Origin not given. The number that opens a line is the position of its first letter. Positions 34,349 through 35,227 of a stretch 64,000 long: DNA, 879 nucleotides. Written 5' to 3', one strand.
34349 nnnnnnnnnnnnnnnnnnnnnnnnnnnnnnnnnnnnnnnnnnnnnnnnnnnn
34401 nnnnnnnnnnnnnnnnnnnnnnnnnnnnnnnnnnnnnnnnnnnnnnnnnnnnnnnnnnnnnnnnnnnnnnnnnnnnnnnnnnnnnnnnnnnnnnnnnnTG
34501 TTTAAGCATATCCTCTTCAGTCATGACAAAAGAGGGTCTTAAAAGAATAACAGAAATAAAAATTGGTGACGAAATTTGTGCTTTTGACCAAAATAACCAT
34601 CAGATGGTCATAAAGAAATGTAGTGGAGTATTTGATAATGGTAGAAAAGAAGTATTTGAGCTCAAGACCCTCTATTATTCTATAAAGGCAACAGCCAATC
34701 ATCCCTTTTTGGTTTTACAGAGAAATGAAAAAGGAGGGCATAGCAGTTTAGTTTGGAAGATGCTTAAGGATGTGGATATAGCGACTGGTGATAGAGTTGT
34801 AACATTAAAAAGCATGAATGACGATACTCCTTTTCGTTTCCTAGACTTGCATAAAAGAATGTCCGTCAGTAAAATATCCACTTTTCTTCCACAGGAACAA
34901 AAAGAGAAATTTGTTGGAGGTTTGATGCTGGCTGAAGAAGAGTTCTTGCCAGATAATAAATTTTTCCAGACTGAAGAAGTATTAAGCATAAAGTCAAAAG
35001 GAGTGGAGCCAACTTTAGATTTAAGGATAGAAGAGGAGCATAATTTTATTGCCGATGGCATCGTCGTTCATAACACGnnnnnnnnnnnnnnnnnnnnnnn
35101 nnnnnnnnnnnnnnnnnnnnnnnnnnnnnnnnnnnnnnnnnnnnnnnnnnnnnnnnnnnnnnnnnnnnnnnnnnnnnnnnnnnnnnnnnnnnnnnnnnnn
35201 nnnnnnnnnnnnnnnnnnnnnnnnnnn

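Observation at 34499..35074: Mini-intein inserted in the TPP-binding motif of the pyruvate:ferredoxin oxidoreductase beta subunit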

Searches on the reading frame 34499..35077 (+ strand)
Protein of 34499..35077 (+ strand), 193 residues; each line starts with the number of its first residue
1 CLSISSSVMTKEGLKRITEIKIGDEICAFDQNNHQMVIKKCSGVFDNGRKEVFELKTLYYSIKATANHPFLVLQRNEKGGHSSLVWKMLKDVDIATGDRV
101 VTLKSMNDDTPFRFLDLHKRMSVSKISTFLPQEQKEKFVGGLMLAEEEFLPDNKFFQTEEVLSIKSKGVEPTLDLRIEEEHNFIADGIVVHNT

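Call 3: search_protein_families(library=pfam, proteins=[window:34499-35074:+], max_evalue=1)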
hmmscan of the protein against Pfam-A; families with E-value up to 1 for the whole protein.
window:34499-35074:+ (192 aa): 5 families
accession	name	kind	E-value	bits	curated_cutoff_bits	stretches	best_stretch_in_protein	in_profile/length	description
PF14890.11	Intein_splicing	-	1.7e-13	51.1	35.8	1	9-192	3-155/155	Intein splicing domain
PF01079.26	Hint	-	0.00019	21.6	29.7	1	1-104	13-117/213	Hint module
PF07591.16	PT-HINT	-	0.0022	18.7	27.7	1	8-72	2-71/137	Pretoxin HINT domain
PF17816.7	PDZ_4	-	0.0056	17.4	23.1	1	17-41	28-52/114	PDZ domain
PF04424.19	MINDY_DUB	-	0.0094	15.7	27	1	5-93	190-254/264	MINDY deubiquitinase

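Call 4: search_protein_families(library=ncbifam, proteins=[window:34499-35074:+], max_evalue=1)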
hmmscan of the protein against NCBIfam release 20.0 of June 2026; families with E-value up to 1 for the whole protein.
window:34499-35074:+ (192 aa): 7 families
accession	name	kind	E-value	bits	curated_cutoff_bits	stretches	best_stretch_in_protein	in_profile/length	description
NF005852.0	PRK07773.1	equivalog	6.6e-14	51.2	780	2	25-74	426-476/886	replicative DNA helicase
NF038098.1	GyrA_w_intein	exception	1.8e-10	39.4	1850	2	41-124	163-241/1232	intein-containing DNA gyrase subunit A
TIGR01445.1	intein_Nterm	domain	1.2e-05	26.2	24.5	1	1-72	1-83/83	intein N-terminal splicing region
TIGR01443.1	intein_Cterm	domain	2.2e-05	24.5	15.6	1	174-192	4-23/24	intein C-terminal splicing region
NF038162.1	RtcB_rel_intein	exception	0.0025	15.9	1150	1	171-192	556-578/961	intein-containing RtcB family protein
NF011418.0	PRK14845.1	equivalog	0.021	12.6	756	1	155-192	440-474/1049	translation initiation factor IF-2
NF007072.0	PRK09519.1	equivalog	0.23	9.7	1024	1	156-192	658-691/790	intein-containing recombinase RecA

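Call 6: search_solved_structures(query=window:34499-35077:+, max_evalue=1, show_alignments=3)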
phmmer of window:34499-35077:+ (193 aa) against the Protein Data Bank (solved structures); distinct sequences matched with E-value up to 1: 27.
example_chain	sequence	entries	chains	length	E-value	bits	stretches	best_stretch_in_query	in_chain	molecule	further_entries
1mi8_A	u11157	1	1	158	1.2e-09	41.3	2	24-74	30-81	DnaB intein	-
6frh_A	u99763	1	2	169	2.1e-09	40.5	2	25-74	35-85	Replicative DNA helicase,Replicative DNA helicase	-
6frg_A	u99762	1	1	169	2.3e-09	40.4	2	25-74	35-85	Replicative DNA helicase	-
6fre_A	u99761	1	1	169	5.6e-08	35.8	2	25-74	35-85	Replicative DNA helicase,Replicative DNA helicase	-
7cfv_A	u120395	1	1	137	4.3e-07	33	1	159-192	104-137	Spl DnaX mini-intein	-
1am2_A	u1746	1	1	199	5.3e-07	32.6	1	43-192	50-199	MXE GYRA INTEIN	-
4o1r_A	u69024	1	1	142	7.1e-07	32.2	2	156-192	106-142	Replicative DNA helicase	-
4oz6_A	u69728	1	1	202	3.8e-06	29.9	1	43-193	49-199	Mxe gyrA intein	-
6rpq_A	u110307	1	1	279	0.014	18.2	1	139-192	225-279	Ubiquitin-like protein SMT3,1108aa long hypothetical cell division control protein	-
2in9_A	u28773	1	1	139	0.1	15.4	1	171-192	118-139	Endonuclease PI-MtuI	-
3igd_A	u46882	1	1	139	0.1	15.4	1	171-192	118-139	Endonuclease PI-MtuI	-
2in0_A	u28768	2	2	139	0.1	15.4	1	171-192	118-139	Endonuclease PI-MtuI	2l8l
2lwy_A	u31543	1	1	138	0.11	15.3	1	6-73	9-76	BACTERIAL INTEIN-LIKE DOMAIN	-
3ifj_A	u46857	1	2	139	0.14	15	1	171-192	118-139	Endonuclease PI-MtuI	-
6zgq_A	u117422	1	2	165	0.16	14.8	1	2-75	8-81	AceL NrdHF-1-1 Intein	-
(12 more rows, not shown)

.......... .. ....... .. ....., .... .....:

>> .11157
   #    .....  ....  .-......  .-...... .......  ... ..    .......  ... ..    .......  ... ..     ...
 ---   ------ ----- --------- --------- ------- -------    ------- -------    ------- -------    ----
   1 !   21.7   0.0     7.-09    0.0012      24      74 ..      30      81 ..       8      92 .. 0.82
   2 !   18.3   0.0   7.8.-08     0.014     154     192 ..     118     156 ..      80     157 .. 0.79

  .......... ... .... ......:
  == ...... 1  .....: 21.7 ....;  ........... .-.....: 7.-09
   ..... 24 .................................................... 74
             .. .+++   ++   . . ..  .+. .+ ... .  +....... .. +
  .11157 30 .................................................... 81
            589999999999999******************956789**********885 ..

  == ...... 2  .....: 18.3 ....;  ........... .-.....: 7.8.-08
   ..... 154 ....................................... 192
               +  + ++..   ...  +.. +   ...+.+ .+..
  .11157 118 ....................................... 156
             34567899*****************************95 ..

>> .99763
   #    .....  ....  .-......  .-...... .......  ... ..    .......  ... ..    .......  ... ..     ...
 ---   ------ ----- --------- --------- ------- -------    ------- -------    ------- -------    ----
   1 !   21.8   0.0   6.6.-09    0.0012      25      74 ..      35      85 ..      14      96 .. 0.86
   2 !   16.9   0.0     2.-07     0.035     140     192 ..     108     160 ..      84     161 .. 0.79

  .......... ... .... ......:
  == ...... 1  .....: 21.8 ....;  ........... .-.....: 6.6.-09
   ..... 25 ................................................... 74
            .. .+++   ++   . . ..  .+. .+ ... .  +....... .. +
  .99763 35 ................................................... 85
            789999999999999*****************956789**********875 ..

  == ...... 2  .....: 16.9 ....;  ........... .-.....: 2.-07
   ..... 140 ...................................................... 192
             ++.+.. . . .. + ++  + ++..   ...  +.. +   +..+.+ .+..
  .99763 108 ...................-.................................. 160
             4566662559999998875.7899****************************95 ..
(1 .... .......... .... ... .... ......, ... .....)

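Call 19: find_related_loci(query=A2, collection=genome_contigs, flank=4000)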
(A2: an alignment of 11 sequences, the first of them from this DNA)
Query A2 (192 aa) in genome_contigs; peptide patterns used: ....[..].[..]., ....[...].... (x = any residue, [..] = any of these).
428 stretches matched a pattern; 308 encode a relative of the query (tblastn E <= 1e-3); the best 80 are kept; 80 distinct loci.
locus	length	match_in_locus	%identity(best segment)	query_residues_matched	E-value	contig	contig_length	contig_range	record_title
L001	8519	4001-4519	53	1-192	6e-58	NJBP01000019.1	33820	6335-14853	MAG: Candidatus Aerophobetes bacterium Ae_b3b 856, whole genome shotgun sequence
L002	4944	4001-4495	52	1-192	8e-57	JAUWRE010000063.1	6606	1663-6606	MAG: Candidatus Aerophobetes bacterium isolate CSMAG_2520 CSMAG_2520_k141_891824_length_6606_cov_81.1810, whole genome s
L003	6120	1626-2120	51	1-192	7e-55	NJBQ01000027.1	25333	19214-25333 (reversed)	MAG: Candidatus Aerophobetes bacterium Ae_b3a 1401, whole genome shotgun sequence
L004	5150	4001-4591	48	1-192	8e-55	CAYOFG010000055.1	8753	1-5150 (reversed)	MAG TPA_asm: uncultured Clostridia bacterium isolate binchicken_co376_202 genome assembly, contig: NODE_9913_length_8753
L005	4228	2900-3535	49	1-192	3e-54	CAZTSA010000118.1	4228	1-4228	MAG TPA_asm: uncultured Clostridia bacterium isolate binchicken_co124_176 genome assembly, contig: NODE_25135_length_422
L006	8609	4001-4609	49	1-192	3e-53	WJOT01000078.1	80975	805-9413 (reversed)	MAG: Clostridia bacterium isolate 1244-F3-H4-B3 F3H4_C11, whole genome shotgun sequence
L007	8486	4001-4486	48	1-192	6e-53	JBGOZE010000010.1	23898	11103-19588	MAG: Candidatus Nanoarchaeia archaeon isolate OBJ_0618_130150_25 k141_6469091_length_23898_cov_11.7335, whole genome sho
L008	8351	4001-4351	68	1-119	4e-52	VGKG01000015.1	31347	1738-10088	MAG: Candidatus Omnitrophota bacterium isolate M_DeepCast_200m_m2_189 M_DeepCast_200m_m2_189_Ga0194113_10001556, whole g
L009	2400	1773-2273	46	1-192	3e-52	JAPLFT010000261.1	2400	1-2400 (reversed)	MAG: Proteobacteria bacterium isolate LacPavin_0920_WC90_MAG_38_6 LacPavin_0920_WC90_scaffold_1491727, whole genome shot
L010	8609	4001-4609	48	1-192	1e-51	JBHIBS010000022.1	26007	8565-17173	MAG: bacterium isolate K_1_bin.22 NODE_251_length_26007_cov_13.106813, whole genome shotgun sequence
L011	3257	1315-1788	49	1-192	9e-52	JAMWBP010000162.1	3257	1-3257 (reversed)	MAG: Candidatus Omnitrophota bacterium isolate DG_1_4.bins.104.Tibet NODE_37450_length_3257_cov_0.765495, whole genome s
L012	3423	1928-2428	48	1-192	7e-51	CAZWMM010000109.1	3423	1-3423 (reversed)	MAG TPA_asm: Candidatus Hadarchaeota archaeon isolate binchicken_co383_78 genome assembly, contig: NODE_17219_length_342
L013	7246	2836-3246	63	1-133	2e-50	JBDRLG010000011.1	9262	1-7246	MAG: Candidatus Omnitrophota bacterium isolate MEGAHIT-group-1.764 k141_1801232, whole genome shotgun sequence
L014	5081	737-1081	66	1-117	5e-50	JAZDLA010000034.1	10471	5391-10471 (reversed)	MAG: Candidatus Omnitrophota bacterium isolate MEGAHIT-group-0.561 k141_20388331, whole genome shotgun sequence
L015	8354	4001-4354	68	1-119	3e-49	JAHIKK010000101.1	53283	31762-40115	MAG: Candidatus Omnitrophota bacterium isolate KR13_N1.mb.50 KR13_N1.mb.50_k141_224228, whole genome shotgun sequence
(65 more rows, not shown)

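Call 20: predict_structure(alignment_id=A1)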
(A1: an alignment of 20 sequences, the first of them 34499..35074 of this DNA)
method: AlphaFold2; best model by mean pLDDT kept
length: 192 residues; sequences in the alignment: 20
mean_pLDDT: 78.4   pTM: 0.72
mean pLDDT of the five models: 78.4, 78.1, 77.6, 66.1, 64.8
residues with pLDDT >= 90: 107; 70-90: 33; 50-70: 12; < 50: 40
segments of 3 or more residues with pLDDT < 50: 108-147
pLDDT, mean of each block of 10 residues (from residue 1): 94 94 94 88 96 95 96 77 89 92 66 40 34 34 37 82 97 91 90 86
secondary structure, 60 per line:
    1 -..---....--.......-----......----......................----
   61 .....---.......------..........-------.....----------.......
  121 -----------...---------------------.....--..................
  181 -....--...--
elements in order: E7-10 E13-16 E25-30 E35-56 E61-65 E69-75 E82-88 E99-103 H114-120 E156-160 E163-177 E182-185 E188-190

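Call 25: fold_search(model_id=the predicted structure, library=pdb)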
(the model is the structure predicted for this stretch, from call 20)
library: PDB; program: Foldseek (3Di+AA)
matches with E <= 10: 181; with E <= 0.001: 64
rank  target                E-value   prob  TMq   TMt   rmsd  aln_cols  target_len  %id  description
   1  6frg                  3.7e-10  1.00  0.65  0.78   5.5       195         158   25  Crystal structure of G-1F mutant of Ssp DnaB Mini-Intein variant M86 (released 2019-01-30)
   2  6frh_A                2.4e-09  1.00  0.64  0.77   4.6       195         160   24  Crystal structure of Ssp DnaB Mini-Intein variant M86 (released 2019-01-30)
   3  1mi8                  2.9e-09  1.00  0.62  0.84   3.0       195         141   22  2.0 Angstrom crystal structure of a DnaB intein from Synechocystis sp. PCC 6803 (released 2003-08-19)
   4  6fre                  6.4e-09  1.00  0.64  0.80   2.5       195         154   22  Crystal structure of G-1F/H73A mutant of Ssp DnaB Mini-Intein variant M86 (released 2019-01-30)
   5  6frh_B                7.5e-09  1.00  0.64  0.81   3.4       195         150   22  Crystal structure of Ssp DnaB Mini-Intein variant M86 (released 2019-01-30)
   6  7cfv_MODEL_1_A        1.1e-08  1.00  0.60  0.82   3.8       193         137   18  Solution NMR structure of DnaX mini intein from Spirulina platensis (released 2020-12-23)
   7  4oz6_A                1.2e-08  1.00  0.63  0.69   9.9       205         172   20  Structure of the Branched Intermediate in Protein Splicing (released 2014-05-14)
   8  4o1r                  2.7e-08  1.00  0.64  0.86   3.1       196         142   22  Crystal structure of NpuDnaB intein (released 2014-03-19)
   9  1am2                  2.8e-08  1.00  0.62  0.66  10.8       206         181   21  GYRA INTEIN FROM MYCOBACTERIUM XENOPI (released 1998-06-24)
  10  2imz_A                6.2e-08  1.00  0.61  0.80   5.8       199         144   19  Crystal structure of Mtu recA intein splicing domain (released 2007-05-01)
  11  1zd7_A                8.1e-08  1.00  0.62  0.74   7.2       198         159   18  1.7 Angstrom Crystal Structure Of Post-Splicing Form of a dnaE Intein from Synechocystis Sp. Pcc 6803 (released 2006-01-24)
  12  3ifj_A                1.6e-07  1.00  0.61  0.83   3.4       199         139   18  Crystal structure of Mtu recA intein, splicing domain (released 2009-10-06)
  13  2imz_B                3.4e-07  1.00  0.63  0.84   3.7       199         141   18  Crystal structure of Mtu recA intein splicing domain (released 2007-05-01)
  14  5i0a                  3.4e-07  1.00  0.61  0.81   3.4       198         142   17  RecA mini intein in complex with cisplatin (released 2016-09-21)
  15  4kl5_A                3.8e-07  1.00  0.56  0.75   4.7       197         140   18  Crystal structure of NpuDnaE intein (released 2013-09-04)
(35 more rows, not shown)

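Call 43: find_related_loci(query=A2, collection=viral_contigs, flank=4000)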
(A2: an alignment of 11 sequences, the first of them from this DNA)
Query A2 (192 aa) in viral_contigs; peptide patterns used: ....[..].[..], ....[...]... (x = any residue, [..] = any of these).
159 stretches matched a pattern; 72 encode a relative of the query (tblastn E <= 1e-3); 72 distinct loci.
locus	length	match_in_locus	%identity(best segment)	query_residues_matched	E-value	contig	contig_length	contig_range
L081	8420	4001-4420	29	1-192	2e-14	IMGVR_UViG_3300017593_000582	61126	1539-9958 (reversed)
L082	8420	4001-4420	29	1-192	2e-14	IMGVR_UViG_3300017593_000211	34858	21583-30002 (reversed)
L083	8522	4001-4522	31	1-133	2e-12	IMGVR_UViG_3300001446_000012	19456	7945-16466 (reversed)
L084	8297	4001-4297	36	1-106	2e-12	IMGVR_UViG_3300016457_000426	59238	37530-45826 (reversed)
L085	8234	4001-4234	36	1-78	3e-12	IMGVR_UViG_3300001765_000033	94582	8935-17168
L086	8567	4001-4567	35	1-192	2e-11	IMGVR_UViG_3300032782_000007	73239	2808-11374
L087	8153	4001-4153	51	143-192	6e-10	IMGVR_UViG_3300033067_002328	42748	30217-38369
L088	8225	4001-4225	39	1-76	1e-9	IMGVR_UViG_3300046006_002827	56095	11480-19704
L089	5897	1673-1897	39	1-76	1e-9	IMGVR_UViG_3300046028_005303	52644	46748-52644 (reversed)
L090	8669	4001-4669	32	1-192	2e-9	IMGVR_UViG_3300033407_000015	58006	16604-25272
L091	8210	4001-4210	33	1-72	2e-9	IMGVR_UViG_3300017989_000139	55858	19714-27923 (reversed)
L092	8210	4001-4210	33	1-72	2e-9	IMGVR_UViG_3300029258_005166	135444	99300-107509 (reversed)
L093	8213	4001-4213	37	1-73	3e-9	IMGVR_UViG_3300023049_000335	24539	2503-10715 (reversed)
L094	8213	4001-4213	39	1-72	4e-9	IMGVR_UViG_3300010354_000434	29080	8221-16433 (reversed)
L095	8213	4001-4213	37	1-73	3e-9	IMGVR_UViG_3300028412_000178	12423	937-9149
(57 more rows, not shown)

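Call 59: search_protein_representatives(protein=window:34499-35074:+)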
Query: 192 residues. Proteins with E-value up to 0.001 (for the whole library): 1655; up to 1e-10: 167; up to 1e-30: 10. The best 150 are listed.
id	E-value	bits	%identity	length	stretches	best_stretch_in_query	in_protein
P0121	9.0e-56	204.7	58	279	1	1-192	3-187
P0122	1.3e-43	165.0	53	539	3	1-114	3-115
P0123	1.6e-39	151.7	49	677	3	1-119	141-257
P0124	1.8e-38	148.3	57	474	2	1-112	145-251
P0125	4.1e-37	143.9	52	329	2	1-119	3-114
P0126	4.5e-37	143.7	41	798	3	1-104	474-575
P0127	4.0e-35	137.4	51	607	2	1-113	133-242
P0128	3.5e-34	134.3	37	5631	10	7-72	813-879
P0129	1.9e-33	131.9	47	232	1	1-131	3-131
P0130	4.2e-32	127.5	40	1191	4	1-100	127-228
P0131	1.5e-30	122.5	57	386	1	1-128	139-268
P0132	3.2e-30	121.4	46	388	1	1-121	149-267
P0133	8.7e-29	116.7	54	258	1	1-109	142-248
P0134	4.3e-27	111.2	52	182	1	1-107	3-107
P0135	6.4e-27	110.6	36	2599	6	1-100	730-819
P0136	1.1e-26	109.9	42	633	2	1-107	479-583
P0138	2.2e-23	99.1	35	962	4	1-115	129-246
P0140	3.1e-22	95.4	37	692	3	1-75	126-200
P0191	5.6e-14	68.5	39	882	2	1-106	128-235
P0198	2.6e-13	66.3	38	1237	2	1-114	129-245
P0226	2.3e-12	63.2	38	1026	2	1-105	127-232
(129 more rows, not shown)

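Call 60: search_protein_families(library=pfam, proteins=[P0130, P0138, P0198, P0226, P0126, P0136, P0123, P0140, P0191], max_evalue=0.00001)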
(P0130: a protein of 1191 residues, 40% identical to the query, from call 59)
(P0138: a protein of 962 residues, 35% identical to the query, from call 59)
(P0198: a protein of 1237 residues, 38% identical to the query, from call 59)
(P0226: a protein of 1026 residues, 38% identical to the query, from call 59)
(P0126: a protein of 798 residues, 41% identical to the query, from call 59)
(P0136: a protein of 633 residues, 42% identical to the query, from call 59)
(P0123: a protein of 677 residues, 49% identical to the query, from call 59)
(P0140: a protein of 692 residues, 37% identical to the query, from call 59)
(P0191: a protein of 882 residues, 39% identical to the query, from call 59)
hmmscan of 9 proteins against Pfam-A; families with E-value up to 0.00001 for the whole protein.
P0130 (1191 aa): 7 families
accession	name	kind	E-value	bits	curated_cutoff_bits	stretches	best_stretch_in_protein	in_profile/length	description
PF01458.23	SUFBD_core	-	7.9e-75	251.7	27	2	1016-1162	86-232/232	SUF system FeS cluster assembly, SufBD core domain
PF14890.11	Intein_splicing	-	2.5e-36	125.3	35.8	2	694-1018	8-155/155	Intein splicing domain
PF14528.11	LAGLIDADG_3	-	1.5e-24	86.5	22.5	2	359-413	1-55/82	LAGLIDADG-like domain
PF05204.19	Hom_end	-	7.9e-11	42.5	21.1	1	363-433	16-84/110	Homing endonuclease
PF01079.26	Hint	-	1.1e-08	35.4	29.7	0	680-778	12-116/213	Hint module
PF19295.5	SufBD_N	-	1.8e-08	34.7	23.5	1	503-587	87-171/172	SufBD protein N-terminal region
PF07591.16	PT-HINT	-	1.5e-06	29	27.7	0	133-198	1-71/137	Pretoxin HINT domain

P0138 (962 aa): 6 families
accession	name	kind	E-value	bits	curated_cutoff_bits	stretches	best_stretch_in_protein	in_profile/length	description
PF01458.23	SUFBD_core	-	4.7e-24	85.6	27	1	616-706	1-88/232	SUF system FeS cluster assembly, SufBD core domain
PF14890.11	Intein_splicing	-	7.4e-24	84.7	35.8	1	143-538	10-155/155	Intein splicing domain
PF19295.5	SufBD_N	-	1.5e-11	44.7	23.5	1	526-613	84-171/172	SufBD protein N-terminal region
PF14528.11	LAGLIDADG_3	-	8.8e-11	42.4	22.5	1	385-438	2-55/82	LAGLIDADG-like domain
PF01079.26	Hint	-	1.4e-07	31.7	29.7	0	706-811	12-116/213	Hint module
PF13403.11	Hint_2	-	5.9e-06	27.2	28.4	0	707-743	2-40/147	Hint domain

P0198 (1237 aa): 5 families
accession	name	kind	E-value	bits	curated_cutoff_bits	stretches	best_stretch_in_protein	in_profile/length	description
PF01458.23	SUFBD_core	-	6.9e-78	261.7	27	1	1002-1208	29-232/232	SUF system FeS cluster assembly, SufBD core domain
PF14890.11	Intein_splicing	-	3.3e-26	92.4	35.8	1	136-538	2-155/155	Intein splicing domain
PF14528.11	LAGLIDADG_3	-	8.2e-19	68.1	22.5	1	385-428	2-45/82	LAGLIDADG-like domain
PF19295.5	SufBD_N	-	8.4e-11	42.3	23.5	1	526-613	84-171/172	SufBD protein N-terminal region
PF05204.19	Hom_end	-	2.4e-06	28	21.1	1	388-434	16-61/110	Homing endonuclease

P0226 (1026 aa): 2 families
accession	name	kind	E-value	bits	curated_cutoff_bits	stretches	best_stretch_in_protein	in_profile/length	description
PF14528.11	LAGLIDADG_3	-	1e-14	55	22.5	1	347-442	6-82/82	LAGLIDADG-like domain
PF14890.11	Intein_splicing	-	2.4e-14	53.9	35.8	1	136-508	3-155/155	Intein splicing domain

P0126 (798 aa): 5 families
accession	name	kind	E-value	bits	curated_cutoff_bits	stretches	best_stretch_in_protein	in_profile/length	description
PF14890.11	Intein_splicing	-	6.3e-20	72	35.8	1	481-626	2-155/155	Intein splicing domain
PF02775.26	TPP_enzyme_C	-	5.5e-13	49.4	21.9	0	45-107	2-63/151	Thiamine pyrophosphate enzyme, C-terminal TPP binding domain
PF14528.11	LAGLIDADG_3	-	2e-07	31.6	22.5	0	328-384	8-64/82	LAGLIDADG-like domain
PF13403.11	Hint_2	-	1.9e-06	28.8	28.4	0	474-505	2-33/147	Hint domain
PF01079.26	Hint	-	1.9e-06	28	29.7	0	471-583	10-129/213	Hint module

P0136 (633 aa): 3 families
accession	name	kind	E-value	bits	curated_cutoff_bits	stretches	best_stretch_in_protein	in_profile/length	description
PF14890.11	Intein_splicing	-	3.2e-14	53.4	35.8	1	486-611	2-127/155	Intein splicing domain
PF14528.11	LAGLIDADG_3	-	7.6e-09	36.2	22.5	0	242-289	8-55/82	LAGLIDADG-like domain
PF02775.26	TPP_enzyme_C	-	4.1e-06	27.1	21.9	0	448-479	58-88/151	Thiamine pyrophosphate enzyme, C-terminal TPP binding domain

P0123 (677 aa): 2 families
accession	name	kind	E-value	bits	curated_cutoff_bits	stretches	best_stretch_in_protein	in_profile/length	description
PF02775.26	TPP_enzyme_C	-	5.1e-18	65.8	21.9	1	57-144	5-91/151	Thiamine pyrophosphate enzyme, C-terminal TPP binding domain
PF14890.11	Intein_splicing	-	6.1e-16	59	35.8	1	148-509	2-155/155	Intein splicing domain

P0140 (692 aa): 3 families
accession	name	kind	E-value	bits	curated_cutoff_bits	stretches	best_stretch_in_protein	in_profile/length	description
PF14890.11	Intein_splicing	-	1.3e-21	77.4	35.8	1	137-288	6-155/155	Intein splicing domain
PF01079.26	Hint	-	1.1e-08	35.3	29.7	0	343-449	8-116/213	Hint module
PF07591.16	PT-HINT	-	2e-07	31.7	27.7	0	133-218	2-88/137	Pretoxin HINT domain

P0191 (882 aa): 4 families
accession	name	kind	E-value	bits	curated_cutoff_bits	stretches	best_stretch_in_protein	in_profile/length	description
PF14528.11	LAGLIDADG_3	-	5.5e-18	65.4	22.5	1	363-430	1-68/82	LAGLIDADG-like domain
PF14890.11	Intein_splicing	-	1.5e-17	64.2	35.8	1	144-516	12-155/155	Intein splicing domain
PF19295.5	SufBD_N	-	6.4e-09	36.1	23.5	1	510-591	90-171/172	SufBD protein N-terminal region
PF13403.11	Hint_2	-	2.8e-08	34.7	28.4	0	128-188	2-65/147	Hint domain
